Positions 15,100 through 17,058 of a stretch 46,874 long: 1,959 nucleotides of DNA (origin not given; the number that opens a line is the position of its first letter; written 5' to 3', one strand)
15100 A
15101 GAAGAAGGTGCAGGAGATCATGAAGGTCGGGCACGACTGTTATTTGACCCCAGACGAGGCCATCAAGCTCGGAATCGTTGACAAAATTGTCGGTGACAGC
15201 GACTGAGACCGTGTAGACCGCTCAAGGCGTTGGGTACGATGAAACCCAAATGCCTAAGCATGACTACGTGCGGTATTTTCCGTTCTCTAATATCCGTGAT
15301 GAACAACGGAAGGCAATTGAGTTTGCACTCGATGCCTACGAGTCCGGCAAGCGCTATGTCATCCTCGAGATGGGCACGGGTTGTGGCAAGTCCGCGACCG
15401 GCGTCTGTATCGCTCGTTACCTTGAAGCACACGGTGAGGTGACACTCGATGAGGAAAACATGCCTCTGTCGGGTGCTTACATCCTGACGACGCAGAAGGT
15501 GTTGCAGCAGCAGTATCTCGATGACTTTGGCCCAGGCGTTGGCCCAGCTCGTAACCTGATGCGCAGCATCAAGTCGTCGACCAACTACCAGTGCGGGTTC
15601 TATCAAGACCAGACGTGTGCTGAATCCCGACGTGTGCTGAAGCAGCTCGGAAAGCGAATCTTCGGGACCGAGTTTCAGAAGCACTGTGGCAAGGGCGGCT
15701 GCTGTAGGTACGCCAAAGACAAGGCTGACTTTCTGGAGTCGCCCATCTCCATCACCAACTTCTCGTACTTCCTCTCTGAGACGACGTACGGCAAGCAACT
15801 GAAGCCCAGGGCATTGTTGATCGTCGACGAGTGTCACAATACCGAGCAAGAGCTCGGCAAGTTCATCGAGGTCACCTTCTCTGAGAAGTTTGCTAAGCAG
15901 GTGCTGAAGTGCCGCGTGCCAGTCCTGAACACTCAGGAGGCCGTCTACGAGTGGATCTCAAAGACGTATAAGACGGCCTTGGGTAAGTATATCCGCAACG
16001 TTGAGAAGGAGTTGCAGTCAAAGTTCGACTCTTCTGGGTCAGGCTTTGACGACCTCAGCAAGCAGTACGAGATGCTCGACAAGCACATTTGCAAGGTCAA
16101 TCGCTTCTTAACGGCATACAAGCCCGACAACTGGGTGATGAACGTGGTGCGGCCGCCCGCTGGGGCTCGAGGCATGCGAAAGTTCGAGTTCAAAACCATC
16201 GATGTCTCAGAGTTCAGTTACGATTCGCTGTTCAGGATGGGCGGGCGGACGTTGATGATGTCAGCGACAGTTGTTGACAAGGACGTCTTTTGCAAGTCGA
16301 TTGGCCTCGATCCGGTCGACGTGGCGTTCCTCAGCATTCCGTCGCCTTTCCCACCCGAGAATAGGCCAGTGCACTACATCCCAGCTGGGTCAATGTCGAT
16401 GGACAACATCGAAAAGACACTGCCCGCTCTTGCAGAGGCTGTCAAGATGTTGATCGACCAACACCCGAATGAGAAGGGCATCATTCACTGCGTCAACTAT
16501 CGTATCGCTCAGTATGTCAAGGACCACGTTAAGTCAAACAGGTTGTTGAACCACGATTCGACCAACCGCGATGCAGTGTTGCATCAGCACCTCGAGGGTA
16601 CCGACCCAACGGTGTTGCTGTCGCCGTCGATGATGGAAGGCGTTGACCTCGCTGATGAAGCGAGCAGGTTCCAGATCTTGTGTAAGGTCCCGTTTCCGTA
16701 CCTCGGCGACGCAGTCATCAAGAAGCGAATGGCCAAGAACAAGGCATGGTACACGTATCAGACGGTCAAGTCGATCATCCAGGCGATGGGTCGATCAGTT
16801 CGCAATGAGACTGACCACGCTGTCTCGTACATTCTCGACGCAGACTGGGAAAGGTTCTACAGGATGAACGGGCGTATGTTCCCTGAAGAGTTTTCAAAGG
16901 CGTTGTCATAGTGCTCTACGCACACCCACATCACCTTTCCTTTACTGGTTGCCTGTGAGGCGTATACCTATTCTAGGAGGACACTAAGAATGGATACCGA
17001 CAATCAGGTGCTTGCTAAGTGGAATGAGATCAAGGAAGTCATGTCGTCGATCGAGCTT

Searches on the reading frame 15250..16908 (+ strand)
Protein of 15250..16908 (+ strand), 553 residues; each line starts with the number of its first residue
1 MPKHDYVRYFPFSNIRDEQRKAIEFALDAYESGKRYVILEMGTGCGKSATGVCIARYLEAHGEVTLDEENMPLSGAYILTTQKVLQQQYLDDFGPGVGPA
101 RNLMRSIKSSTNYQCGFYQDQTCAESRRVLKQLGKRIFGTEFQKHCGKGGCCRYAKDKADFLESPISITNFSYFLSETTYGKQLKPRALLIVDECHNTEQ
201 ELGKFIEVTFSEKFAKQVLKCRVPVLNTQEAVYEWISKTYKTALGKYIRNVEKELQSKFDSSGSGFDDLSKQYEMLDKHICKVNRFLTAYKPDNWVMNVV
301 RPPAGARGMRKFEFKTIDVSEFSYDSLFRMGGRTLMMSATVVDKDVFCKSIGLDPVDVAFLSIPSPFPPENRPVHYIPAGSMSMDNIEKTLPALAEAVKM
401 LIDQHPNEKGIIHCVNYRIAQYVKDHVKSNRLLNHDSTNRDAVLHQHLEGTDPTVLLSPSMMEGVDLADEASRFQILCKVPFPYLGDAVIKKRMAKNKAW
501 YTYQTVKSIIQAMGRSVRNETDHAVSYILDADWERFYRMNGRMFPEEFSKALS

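Call 9: search_dna_similar(query=window:15250-16908:+, collection=phages, mode=protein, max_rows=15)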
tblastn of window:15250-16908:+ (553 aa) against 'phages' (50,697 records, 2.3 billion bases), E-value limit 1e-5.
Records with a match: 497; places in all: 504; records where one place covers at least 80% of the query: 77.
Best place of each record, by identity: <60% 497.
By first word of the organism name: Salmonella 165; Vibrio 77; Klebsiella 44; Rhizobium 31; Escherichia 31; Halorubrum 29; Dickeya 19; Prevotella 15; Serratia 10; Haloarcula 9; and 26 more.
By host as written in the record: - 107; Salmonella enterica 26; Salmonella enterica subsp. enterica serovar Enteritidis PT1 21; Klebsiella pneumoniae 19; Halorubrum sp. 16; Prevotella sp. 15; Salmonella enterica subsp. enterica serovar Typhimurium 14; Dickeya solani 11; and 146 more.
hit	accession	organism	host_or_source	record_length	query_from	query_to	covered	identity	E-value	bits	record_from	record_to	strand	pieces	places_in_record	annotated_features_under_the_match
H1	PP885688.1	Tunturiibacter phage Tunturi_5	Tunturiibacter psychrotolerans X4BP1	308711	10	546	97%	32.2%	2e-81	283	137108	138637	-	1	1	DNA helicase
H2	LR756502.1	uncultured phage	metagenomic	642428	3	553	100%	29.7%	1e-67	243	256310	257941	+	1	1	record has no annotation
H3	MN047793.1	Xanthomonas phage Xoo-sp13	Xanthomonas oryzae pv. oryzae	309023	1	553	100%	28.9%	3e-61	224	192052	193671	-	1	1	ATP-dependent helicase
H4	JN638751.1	Bacillus phage G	Bacillus megaterium str. ATCC 43725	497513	10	548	97%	29.6%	1e-76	270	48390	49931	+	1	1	73: gp73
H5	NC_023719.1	Bacillus phage G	Bacillus megaterium str. ATCC 43725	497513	10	548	97%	29.6%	1e-76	270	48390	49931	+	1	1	73: DNA helicase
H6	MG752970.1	Ralstonia phage RsoM2USA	Ralstonia solanacearum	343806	1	550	99%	28.3%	7e-52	197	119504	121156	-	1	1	hypothetical protein (x2)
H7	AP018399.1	Xanthomonas phage XacN1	Xanthomonas citri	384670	1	553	100%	28.0%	1e-58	217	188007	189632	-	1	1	ATP-dependent helicase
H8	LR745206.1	uncultured phage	metagenomic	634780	3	552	99%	28.0%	2e-66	239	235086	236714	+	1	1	record has no annotation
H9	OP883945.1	Stenotrophomonas phage CM1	Stenotrophomonas maltophilia SRM01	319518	1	551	100%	27.9%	1e-54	205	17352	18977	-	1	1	record has no annotation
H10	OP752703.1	Stenotrophomonas phage RAS14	Stenotrophomonas maltophilia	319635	1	551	100%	27.9%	1e-54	205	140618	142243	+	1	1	hypothetical protein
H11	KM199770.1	Rhizobium phage vB_RleM_P10VF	Rhizobium leguminosarum biovar viciae ...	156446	9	552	98%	27.8%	5e-39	159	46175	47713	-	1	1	putative ATP-dependent helicase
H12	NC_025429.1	Rhizobium phage vB_RleM_P10VF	Rhizobium leguminosarum biovar viciae ...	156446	9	552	98%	27.8%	5e-39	159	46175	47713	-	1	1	DNA helicase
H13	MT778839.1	Rhizobium phage P9VFCI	-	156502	9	552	98%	27.8%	6e-39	158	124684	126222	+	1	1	ATP dependent helicase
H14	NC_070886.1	Rhizobium phage P9VFCI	-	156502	9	552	98%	27.8%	6e-39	158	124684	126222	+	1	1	ATP dependent helicase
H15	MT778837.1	Rhizobium phage AF3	-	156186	9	552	98%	27.7%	7e-39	158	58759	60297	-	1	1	putative ATP-dependent helicase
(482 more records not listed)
